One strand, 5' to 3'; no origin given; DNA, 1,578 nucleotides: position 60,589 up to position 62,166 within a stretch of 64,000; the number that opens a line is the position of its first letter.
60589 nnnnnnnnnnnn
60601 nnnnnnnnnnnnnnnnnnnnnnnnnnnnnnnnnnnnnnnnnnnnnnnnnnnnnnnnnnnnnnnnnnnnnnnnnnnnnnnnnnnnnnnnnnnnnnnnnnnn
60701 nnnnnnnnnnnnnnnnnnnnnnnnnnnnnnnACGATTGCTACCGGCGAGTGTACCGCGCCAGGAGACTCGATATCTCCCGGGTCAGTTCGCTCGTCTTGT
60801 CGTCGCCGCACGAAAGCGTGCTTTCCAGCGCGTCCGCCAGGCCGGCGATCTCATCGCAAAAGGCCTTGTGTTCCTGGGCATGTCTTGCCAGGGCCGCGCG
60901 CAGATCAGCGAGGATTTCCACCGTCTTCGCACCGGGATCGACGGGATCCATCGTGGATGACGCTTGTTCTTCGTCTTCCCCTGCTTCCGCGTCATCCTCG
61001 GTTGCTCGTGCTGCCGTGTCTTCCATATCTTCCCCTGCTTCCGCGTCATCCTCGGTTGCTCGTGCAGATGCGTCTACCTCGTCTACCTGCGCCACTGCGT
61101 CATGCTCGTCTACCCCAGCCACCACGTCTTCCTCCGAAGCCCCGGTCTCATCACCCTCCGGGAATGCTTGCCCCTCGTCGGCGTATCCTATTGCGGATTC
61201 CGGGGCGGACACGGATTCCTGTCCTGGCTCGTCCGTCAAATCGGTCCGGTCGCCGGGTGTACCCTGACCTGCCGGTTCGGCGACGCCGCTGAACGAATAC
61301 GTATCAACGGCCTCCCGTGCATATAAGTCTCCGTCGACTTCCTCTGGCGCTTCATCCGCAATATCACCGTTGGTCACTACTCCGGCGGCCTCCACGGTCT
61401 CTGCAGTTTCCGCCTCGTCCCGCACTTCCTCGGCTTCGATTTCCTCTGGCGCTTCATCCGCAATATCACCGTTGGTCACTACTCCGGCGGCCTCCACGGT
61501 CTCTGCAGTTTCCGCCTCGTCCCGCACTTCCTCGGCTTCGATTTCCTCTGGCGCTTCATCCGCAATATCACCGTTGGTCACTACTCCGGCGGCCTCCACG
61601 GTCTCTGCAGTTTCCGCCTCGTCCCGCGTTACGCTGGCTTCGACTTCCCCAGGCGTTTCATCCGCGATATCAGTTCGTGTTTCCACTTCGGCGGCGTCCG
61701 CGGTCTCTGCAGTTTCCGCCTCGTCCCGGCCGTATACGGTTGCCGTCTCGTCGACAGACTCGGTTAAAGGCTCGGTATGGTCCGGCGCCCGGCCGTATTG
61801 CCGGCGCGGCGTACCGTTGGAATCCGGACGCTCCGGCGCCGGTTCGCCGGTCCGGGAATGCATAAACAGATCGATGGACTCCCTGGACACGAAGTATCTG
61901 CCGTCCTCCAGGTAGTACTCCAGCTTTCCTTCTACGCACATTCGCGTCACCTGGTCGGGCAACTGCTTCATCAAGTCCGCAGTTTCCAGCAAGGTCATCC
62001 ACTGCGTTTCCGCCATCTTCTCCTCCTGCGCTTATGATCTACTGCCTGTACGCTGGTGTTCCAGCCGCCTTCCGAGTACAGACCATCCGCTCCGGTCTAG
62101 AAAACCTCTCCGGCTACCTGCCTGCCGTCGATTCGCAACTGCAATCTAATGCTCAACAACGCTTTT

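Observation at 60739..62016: HTH (excisionase-type) protein with a ~300-aa hyper-acidic region built from 102-bp and 54-bp tandem DNA repeats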

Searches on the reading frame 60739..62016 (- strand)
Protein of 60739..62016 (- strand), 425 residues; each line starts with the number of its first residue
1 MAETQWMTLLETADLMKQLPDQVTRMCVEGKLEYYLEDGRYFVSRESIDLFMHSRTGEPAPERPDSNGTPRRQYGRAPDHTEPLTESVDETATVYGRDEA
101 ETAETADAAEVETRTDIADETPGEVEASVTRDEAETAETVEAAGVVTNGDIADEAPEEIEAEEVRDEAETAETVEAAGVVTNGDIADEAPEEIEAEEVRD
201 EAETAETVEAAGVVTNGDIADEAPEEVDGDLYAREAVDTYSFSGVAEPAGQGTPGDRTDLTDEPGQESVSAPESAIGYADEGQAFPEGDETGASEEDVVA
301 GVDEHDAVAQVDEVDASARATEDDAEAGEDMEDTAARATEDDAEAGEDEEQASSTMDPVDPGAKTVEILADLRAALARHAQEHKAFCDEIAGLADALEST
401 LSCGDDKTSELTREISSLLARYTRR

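Call 4: search_protein_families(library=pfam, proteins=[window:60739-62016:-], max_evalue=10)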
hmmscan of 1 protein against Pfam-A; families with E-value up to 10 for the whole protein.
window:60739-62016:- (425 aa): 2 families
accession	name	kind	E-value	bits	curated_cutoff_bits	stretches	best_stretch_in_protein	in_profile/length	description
PF14229.12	DUF4332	-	0.0081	16.8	23.2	0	174-192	69-87/122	Domain of unknown function (DUF4332)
PF12728.13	HTH_17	-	0.21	12.3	27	1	6-55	1-50/51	Helix-turn-helix domain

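Call 5: search_protein_families(library=ncbifam, proteins=[window:60739-62016:-], max_evalue=10)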
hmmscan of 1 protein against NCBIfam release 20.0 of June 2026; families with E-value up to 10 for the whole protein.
window:60739-62016:- (425 aa): 0 families

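Call 7: find_homologous_proteins(query=window:60739-62016:-, max_evalue=0.001)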
Query window:60739-62016:- (425 aa): 75 proteins with E <= 0.001 among 8000 candidates.
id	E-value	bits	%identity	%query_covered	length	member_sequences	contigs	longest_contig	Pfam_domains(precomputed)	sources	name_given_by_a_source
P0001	1.5e-186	639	76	100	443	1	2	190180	-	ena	-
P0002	1.5e-168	580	63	100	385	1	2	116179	-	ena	-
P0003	8.3e-157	541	59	100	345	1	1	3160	-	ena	-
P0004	9.1e-157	541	64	100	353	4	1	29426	-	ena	-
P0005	3.4e-152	526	73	61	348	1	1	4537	-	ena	-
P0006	3.8e-138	479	62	58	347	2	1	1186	-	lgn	-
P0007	6.7e-132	459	54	100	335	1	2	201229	-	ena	-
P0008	5.0e-128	446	68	50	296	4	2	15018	-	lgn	-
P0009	2.6e-75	273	66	33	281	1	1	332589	-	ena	-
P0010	6.0e-74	268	57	38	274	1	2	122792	-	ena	-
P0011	9.9e-74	267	64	33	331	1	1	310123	-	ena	-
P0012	2.3e-73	266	47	57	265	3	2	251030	-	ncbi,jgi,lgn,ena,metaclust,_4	metaclust:\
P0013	4.8e-73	265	55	38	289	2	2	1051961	-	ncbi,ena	-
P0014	1.4e-72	264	72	26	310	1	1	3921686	-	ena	-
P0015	1.6e-72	263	60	39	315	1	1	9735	-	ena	-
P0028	3.5e-68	249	45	57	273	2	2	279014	-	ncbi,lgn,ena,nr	ncbi:MAG: type II toxin-antitoxin system VapC family toxin [Gemmatimonadetes bacterium]|nr:type II t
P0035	7.1e-67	245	63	29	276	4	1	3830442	-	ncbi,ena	-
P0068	1.6e-50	191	40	53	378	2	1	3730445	-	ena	-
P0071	6.1e-48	183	64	23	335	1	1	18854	-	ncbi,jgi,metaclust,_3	metaclust:\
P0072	2.7e-44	171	60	19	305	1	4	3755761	-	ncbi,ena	-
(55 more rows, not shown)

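Call 15: search_solved_structures(query=A1, max_evalue=10, show_alignments=3)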
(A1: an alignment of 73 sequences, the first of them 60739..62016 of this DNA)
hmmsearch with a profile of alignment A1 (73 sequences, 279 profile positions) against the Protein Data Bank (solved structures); distinct sequences matched with E-value up to 10: 1.
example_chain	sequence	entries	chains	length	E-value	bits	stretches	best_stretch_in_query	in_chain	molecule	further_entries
3g6b_A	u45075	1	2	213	7.9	9.8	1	104-271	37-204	Methyl-accepting chemotaxis protein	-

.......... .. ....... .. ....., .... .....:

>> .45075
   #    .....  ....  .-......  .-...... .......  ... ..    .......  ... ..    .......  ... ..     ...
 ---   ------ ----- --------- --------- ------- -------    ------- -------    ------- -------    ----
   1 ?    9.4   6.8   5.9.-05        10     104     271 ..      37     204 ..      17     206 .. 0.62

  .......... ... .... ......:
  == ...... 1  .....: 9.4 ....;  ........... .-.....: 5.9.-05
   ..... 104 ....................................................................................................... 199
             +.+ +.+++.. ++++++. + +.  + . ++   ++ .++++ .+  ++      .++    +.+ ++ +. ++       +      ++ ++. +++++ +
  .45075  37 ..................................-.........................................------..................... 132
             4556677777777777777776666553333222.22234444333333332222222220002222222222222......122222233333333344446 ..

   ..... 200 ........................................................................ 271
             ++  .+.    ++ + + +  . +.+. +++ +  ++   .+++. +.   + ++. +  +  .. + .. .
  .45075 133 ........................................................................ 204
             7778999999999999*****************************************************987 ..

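Call 16: find_encoding_contigs(protein=window:60739-62016:-, flank=8000, max_places=3)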
Protein window:60739-62016:- (425 aa): no gene with exactly this product is on record in the collection.

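Call 17: find_encoding_contigs(protein=P0035, flank=8000, max_places=2)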
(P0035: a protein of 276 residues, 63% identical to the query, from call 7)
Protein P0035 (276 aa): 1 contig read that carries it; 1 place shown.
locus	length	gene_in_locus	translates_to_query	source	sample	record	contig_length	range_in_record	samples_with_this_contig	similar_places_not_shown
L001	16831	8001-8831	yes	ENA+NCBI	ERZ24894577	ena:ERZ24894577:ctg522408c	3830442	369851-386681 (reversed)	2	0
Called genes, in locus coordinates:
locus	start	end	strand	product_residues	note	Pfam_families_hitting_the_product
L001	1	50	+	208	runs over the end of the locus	PF01138:RNase_PH, PF03725:RNase_PH_C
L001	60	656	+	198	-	PF01725:Ham1p_like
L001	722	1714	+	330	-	PF00150:Cellulase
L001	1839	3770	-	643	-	PF26099:DUF8034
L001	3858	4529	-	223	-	-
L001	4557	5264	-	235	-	PF00702:Hydrolase, PF12710:HAD, PF13419:HAD_2, PF13242:Hydrolase_like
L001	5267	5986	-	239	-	PF01553:Acyltransferase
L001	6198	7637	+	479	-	PF11013:DUF2851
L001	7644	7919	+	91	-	-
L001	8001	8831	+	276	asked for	-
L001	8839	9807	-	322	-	PF06187:DUF993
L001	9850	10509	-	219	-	PF00730:HhH-GPD, PF00633:HHH (weak)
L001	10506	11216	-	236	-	-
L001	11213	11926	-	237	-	PF01209:Ubie_methyltran, PF13847:Methyltransf_31, PF08241:Methyltransf_11, PF08242:Methyltransf_12 (weak), PF13649:Methyltransf_25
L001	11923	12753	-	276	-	PF01040:UbiA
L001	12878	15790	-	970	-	PF04851:ResIII (faint), PF00270:DEAD (faint), PF13307:Helicase_C_2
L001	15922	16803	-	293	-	PF14054:DUF4249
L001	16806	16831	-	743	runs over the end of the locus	PF13620:CarboxypepD_reg, PF13715:CarbopepD_reg_2, PF07715:Plug, PF25183:OMP_b-brl_4 (faint)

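Call 18: find_encoding_contigs(protein=P0068, flank=6000, max_places=2)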
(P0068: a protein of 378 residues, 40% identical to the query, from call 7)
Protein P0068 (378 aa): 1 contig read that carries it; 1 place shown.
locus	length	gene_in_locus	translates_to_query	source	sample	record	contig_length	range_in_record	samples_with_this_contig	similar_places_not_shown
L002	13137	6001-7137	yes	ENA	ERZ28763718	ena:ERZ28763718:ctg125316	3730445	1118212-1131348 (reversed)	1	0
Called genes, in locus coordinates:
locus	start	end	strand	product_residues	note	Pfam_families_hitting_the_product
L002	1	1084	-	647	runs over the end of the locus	PF26099:DUF8034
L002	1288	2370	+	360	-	PF01717:Meth_synt_2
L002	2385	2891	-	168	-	-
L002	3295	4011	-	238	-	PF01553:Acyltransferase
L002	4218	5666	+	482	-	PF11013:DUF2851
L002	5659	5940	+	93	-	-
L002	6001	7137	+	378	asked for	-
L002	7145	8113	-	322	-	PF06187:DUF993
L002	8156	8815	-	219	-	PF00730:HhH-GPD, PF00633:HHH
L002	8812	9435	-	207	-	PF02441:Flavoprotein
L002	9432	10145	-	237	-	PF01209:Ubie_methyltran, PF13847:Methyltransf_31, PF08241:Methyltransf_11, PF08242:Methyltransf_12, PF13649:Methyltransf_25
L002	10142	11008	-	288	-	PF01040:UbiA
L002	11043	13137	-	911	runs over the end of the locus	PF00270:DEAD (weak), PF04851:ResIII (faint), PF13307:Helicase_C_2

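Call 19: find_encoding_contigs(protein=P0072, flank=6000, max_places=2)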
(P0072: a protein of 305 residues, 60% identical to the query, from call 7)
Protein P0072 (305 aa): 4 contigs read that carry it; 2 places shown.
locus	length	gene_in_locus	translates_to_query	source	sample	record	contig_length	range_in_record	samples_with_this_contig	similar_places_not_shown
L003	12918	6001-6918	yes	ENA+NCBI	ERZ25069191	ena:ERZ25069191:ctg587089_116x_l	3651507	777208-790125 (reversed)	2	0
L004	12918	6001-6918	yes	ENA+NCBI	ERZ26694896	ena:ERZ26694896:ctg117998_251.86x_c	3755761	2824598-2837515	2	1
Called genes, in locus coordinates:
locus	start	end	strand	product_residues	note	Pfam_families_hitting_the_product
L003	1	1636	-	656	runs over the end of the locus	PF26099:DUF8034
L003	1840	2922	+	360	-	PF01717:Meth_synt_2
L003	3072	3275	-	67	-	PF13242:Hydrolase_like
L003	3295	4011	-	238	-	PF01553:Acyltransferase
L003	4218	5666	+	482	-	PF11013:DUF2851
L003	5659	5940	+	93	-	-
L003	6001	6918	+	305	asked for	-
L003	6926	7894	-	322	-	PF06187:DUF993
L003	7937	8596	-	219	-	PF00730:HhH-GPD, PF00633:HHH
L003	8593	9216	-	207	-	PF02441:Flavoprotein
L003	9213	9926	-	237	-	PF01209:Ubie_methyltran, PF13489:Methyltransf_23 (faint), PF13847:Methyltransf_31, PF08241:Methyltransf_11, PF08242:Methyltransf_12, PF13649:Methyltransf_25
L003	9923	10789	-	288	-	PF01040:UbiA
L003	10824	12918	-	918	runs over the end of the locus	PF00270:DEAD (weak), PF04851:ResIII (faint), PF13307:Helicase_C_2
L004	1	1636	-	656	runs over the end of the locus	PF26099:DUF8034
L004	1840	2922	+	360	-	PF01717:Meth_synt_2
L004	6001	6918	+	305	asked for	-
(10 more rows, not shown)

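Call 20: find_encoding_contigs(protein=P0001, flank=6000, max_places=2)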
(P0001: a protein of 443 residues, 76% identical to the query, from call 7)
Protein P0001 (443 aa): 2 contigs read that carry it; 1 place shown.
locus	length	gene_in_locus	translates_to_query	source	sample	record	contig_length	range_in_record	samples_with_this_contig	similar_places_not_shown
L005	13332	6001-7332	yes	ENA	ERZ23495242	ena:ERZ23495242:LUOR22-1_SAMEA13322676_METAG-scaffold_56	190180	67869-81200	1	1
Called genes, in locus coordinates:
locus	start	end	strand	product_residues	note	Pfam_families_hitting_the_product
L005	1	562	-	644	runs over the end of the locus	PF26099:DUF8034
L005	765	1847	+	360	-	PF01717:Meth_synt_2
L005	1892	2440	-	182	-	-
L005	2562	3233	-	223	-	PF00702:Hydrolase, PF12710:HAD, PF13419:HAD_2, PF13242:Hydrolase_like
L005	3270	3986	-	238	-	PF01553:Acyltransferase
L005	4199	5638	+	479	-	PF11013:DUF2851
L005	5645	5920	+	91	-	-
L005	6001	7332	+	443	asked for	-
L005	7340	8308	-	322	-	PF06187:DUF993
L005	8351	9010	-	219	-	PF00730:HhH-GPD, PF00633:HHH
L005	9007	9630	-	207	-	PF02441:Flavoprotein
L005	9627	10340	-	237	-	PF01209:Ubie_methyltran, PF13847:Methyltransf_31, PF08241:Methyltransf_11, PF08242:Methyltransf_12 (weak), PF13649:Methyltransf_25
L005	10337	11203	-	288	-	PF01040:UbiA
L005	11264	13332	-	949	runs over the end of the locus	PF00270:DEAD (weak), PF13307:Helicase_C_2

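Call 22: predict_structure(alignment_id=A1)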
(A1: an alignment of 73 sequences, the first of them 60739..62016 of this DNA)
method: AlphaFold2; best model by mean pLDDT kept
length: 425 residues; sequences in the alignment: 73
mean_pLDDT: 53.5   pTM: 0.29
mean pLDDT of the five models: 53.5, 52.6, 51.9, 51.5, 51.1
residues with pLDDT >= 90: 59; 70-90: 28; 50-70: 62; < 50: 276
segments of 3 or more residues with pLDDT < 50: 1-6, 71-97, 99-120, 124-151, 165-226, 228-273, 275-280, 282-287, 289-325, 327-338, 345-355
pLDDT, mean of each block of 10 residues (from residue 1): 45 70 73 73 66 55 52 41 37 41 41 42 46 42 42 50 46 39 39 41 42 41 44 40 39 41 40 46 43 42 39 36 43 40 46 55 89 95 96 97 94 96 91
secondary structure, 60 per line:
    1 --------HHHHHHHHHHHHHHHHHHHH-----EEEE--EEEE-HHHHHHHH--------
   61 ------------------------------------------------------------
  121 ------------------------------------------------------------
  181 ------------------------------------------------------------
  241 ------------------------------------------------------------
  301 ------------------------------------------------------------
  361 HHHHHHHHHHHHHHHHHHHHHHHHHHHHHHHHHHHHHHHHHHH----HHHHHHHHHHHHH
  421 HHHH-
elements in order: H9-28 E34-37 E40-43 H45-52 H361-403 H408-424

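Call 24: search_protein_representatives(alignment_id=A1)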
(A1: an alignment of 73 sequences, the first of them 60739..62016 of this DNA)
Query: 73 sequences, 279 profile positions. Proteins with E-value up to 0.001 (for the whole library): 31; up to 1e-10: 23; up to 1e-30: 15. The best 31 are listed.
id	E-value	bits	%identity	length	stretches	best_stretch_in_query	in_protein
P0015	2.7e-121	421.4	-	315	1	1-279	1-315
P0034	4.6e-119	414.1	-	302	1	1-279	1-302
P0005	8.5e-109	380.4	-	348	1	1-279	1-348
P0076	2.7e-107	375.5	-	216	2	1-137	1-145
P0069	9.9e-91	321.1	-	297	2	1-151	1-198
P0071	2.7e-90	319.7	-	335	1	1-279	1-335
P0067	2.0e-87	310.3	-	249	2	1-148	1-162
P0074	6.3e-81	289.0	-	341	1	1-279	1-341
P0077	1.1e-64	235.8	-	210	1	1-174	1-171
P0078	1.9e-63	231.7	-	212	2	1-107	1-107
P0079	1.8e-40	156.3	-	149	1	152-279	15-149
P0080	5.1e-40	154.8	-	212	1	85-279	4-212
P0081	1.5e-39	153.2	-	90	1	194-279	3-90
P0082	3.3e-36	142.3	-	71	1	210-279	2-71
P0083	4.6e-34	135.2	-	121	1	1-96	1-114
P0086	2.8e-23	99.9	-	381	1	1-278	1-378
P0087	3.2e-21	93.1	-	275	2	198-278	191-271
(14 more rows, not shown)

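Call 33: find_related_loci(query=A1, collection=genome_contigs, flank=6000)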
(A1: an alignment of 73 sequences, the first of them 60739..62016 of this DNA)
Query A1 (425 aa) in genome_contigs; peptide patterns used: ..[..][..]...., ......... (x = any residue, [..] = any of these).
45 stretches matched a pattern; 23 encode a relative of the query (tblastn E <= 1e-3); 22 distinct loci.
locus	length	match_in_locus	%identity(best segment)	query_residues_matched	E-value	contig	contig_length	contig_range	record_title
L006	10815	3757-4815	63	1-425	2e-134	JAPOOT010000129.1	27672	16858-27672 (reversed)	MAG: Gemmatimonadetes bacterium isolate APA_bin_41 c_000000091951, whole genome shotgun sequence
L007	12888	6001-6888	68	1-425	7e-76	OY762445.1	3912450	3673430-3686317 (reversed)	MAG: bacterium isolate 4d88f91b-64ba-49ef-9c7d-4906d56127d1 genome assembly, chromosome: 1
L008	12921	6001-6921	68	1-425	7e-47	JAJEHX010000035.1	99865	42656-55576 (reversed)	MAG: Candidatus Latescibacterota bacterium isolate p16x63bins.21 k141_758521, whole genome shotgun sequence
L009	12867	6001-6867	55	1-425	8e-47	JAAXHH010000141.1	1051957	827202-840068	MAG: Candidatus Latescibacterota bacterium isolate Plut_88884 unfiltered_Plut_88884_genomic_contig_92112, whole genome s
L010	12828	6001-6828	54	1-425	2e-46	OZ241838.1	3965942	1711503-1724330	MAG: bacterium isolate 834f4656-8c40-439b-be50-31c876aeaf38 genome assembly, chromosome: 1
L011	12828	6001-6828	63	1-425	1e-43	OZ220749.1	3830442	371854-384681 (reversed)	MAG: bacterium isolate 072a604d-d951-4d4f-bb27-b5f30d89a258 genome assembly, chromosome: 1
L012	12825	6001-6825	49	1-425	1e-41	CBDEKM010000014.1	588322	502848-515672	MAG: bacterium isolate fecf1fe2-d5d3-4dbd-a99f-11e0e87e1ef0 genome assembly, contig: contig_14, whole genome shotgun seq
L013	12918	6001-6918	49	1-425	1e-41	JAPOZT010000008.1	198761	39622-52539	MAG: Gemmatimonadetes bacterium isolate IRC1_bin_16 NODE_56_length_198761_cov_20.1132, whole genome shotgun sequence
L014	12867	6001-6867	68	1-425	2e-41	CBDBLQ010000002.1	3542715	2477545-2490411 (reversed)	MAG: bacterium isolate 7e3eab2d-bf14-4947-a8f9-fc6ddb354d52 genome assembly, contig: contig_2, whole genome shotgun sequ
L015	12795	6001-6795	53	1-419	1e-40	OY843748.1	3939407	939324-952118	MAG: bacterium isolate 9408d56b-0626-48ff-8cc4-40385ffb9045 genome assembly, chromosome: 1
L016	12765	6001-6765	68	1-425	2e-40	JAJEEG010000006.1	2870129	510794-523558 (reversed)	MAG: Candidatus Latescibacterota bacterium isolate p16x34bins.14 k141_287726, whole genome shotgun sequence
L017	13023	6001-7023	65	1-425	2e-40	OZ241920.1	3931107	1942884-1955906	MAG: bacterium isolate c159a2c7-7ae9-43f8-b1c6-a8821b09048b genome assembly, chromosome: 1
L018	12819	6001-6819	45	1-425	7e-40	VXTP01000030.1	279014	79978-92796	MAG: Gemmatimonadetes bacterium isolate SB0665_bin_8 NODE_21_length_279014_cov_13.612785, whole genome shotgun sequence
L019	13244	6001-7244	55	1-425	2e-39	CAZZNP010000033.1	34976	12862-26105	MAG TPA_asm: uncultured Gemmatimonadota bacterium isolate SRP109090_co2_50 genome assembly, contig: NODE_1534_length_349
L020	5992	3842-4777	57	1-425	3e-39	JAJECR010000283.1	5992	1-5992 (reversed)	MAG: Candidatus Latescibacterota bacterium isolate jk18xAbins.29 k141_435285, whole genome shotgun sequence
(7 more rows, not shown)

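Call 38: find_encoding_contigs(protein=P0086, flank=6000, max_places=2)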
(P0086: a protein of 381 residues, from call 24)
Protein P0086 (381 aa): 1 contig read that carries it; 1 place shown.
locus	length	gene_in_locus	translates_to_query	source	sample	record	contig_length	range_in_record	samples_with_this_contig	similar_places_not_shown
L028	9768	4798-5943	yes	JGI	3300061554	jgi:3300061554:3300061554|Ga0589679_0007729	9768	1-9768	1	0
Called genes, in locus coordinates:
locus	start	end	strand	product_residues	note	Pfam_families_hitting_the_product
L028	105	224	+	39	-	-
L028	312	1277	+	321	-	PF00990:GGDEF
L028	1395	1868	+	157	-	PF00027:cNMP_binding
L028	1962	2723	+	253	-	PF11013:DUF2851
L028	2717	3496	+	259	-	PF11013:DUF2851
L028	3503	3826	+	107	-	-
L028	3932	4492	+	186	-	-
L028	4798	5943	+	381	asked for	-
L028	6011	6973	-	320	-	PF06187:DUF993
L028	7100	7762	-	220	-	PF00730:HhH-GPD, PF00633:HHH (weak)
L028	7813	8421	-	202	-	PF02441:Flavoprotein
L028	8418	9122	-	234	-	PF01209:Ubie_methyltran, PF13489:Methyltransf_23, PF13847:Methyltransf_31, PF08241:Methyltransf_11, PF08242:Methyltransf_12, PF13649:Methyltransf_25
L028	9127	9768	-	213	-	?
